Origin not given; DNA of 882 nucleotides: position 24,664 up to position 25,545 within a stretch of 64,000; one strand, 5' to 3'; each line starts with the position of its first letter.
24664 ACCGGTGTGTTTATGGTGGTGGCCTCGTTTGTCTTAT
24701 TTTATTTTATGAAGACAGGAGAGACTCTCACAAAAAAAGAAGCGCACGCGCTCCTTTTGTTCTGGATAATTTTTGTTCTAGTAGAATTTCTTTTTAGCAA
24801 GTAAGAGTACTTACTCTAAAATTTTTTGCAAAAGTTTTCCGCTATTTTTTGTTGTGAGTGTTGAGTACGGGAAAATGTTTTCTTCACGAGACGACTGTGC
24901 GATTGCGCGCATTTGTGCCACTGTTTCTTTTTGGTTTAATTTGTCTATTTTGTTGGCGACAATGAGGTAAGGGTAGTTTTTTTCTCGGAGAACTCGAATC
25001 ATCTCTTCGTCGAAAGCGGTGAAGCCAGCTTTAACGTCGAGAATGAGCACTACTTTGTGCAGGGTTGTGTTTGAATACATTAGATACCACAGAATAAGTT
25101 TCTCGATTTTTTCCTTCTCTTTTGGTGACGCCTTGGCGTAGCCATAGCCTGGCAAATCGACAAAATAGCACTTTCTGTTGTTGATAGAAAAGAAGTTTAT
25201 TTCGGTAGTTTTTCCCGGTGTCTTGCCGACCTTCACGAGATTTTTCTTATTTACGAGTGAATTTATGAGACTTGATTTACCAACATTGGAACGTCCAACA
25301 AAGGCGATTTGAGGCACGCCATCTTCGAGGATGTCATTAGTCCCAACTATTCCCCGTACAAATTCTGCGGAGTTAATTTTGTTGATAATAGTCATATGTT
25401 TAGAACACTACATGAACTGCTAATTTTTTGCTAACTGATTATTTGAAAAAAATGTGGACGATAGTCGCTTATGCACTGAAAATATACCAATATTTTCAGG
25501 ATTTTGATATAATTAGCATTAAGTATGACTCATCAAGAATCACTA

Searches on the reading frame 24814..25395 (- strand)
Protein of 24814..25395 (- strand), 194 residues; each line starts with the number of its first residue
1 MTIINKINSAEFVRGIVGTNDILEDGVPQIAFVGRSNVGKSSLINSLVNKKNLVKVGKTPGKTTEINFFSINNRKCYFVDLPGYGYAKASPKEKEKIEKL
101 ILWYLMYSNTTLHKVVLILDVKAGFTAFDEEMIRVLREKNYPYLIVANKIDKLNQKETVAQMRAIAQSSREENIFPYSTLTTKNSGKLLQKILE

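Call 84: search_protein_families(library=pfam, proteins=[window:24814-25395:-], max_evalue=0.01)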
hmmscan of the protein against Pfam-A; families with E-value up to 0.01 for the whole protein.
window:24814-25395:- (194 aa): 12 families
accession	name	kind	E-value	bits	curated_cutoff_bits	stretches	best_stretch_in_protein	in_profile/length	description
PF01926.29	MMR_HSR1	-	9.5e-24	84.1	21.9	1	29-149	1-113/113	50S ribosome-binding GTPase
PF02421.24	FeoB_N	-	1.5e-12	47.7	27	1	29-190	2-154/156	Ferrous iron transport protein B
PF00009.33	GTP_EFTU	-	5.2e-09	36.4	26.5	1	111-192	92-182/188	Elongation factor Tu GTP binding domain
PF03193.22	RsgA_GTPase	-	1.4e-08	35.2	30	1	30-83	109-167/174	RsgA GTPase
PF04548.22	AIG1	-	8e-08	32.3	27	1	30-138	3-109/212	AIG1 family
PF00350.29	Dynamin_N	-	6.2e-06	26.8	27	1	30-54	1-25/168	Dynamin family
PF00071.28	Ras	-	1.6e-05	25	21.6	1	30-184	2-145/162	Ras family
PF08477.19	Roc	-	0.00039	21.1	27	1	30-64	2-36/119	Ras of Complex, Roc, domain of DAPkinase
PF02492.25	cobW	-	0.0021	18.1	20.7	0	104-172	107-175/180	CobW/HypB/UreG, nucleotide-binding domain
PF10662.15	PduV-EutP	-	0.0068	16.7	21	0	29-191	3-140/143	Ethanolamine utilisation - propanediol utilisation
PF00735.24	Septin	-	0.0089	15.8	26.2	0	31-55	8-32/280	Septin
PF09439.16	SRPRB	-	0.0093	15.8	25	0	28-85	4-57/178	Signal recognition particle receptor beta subunit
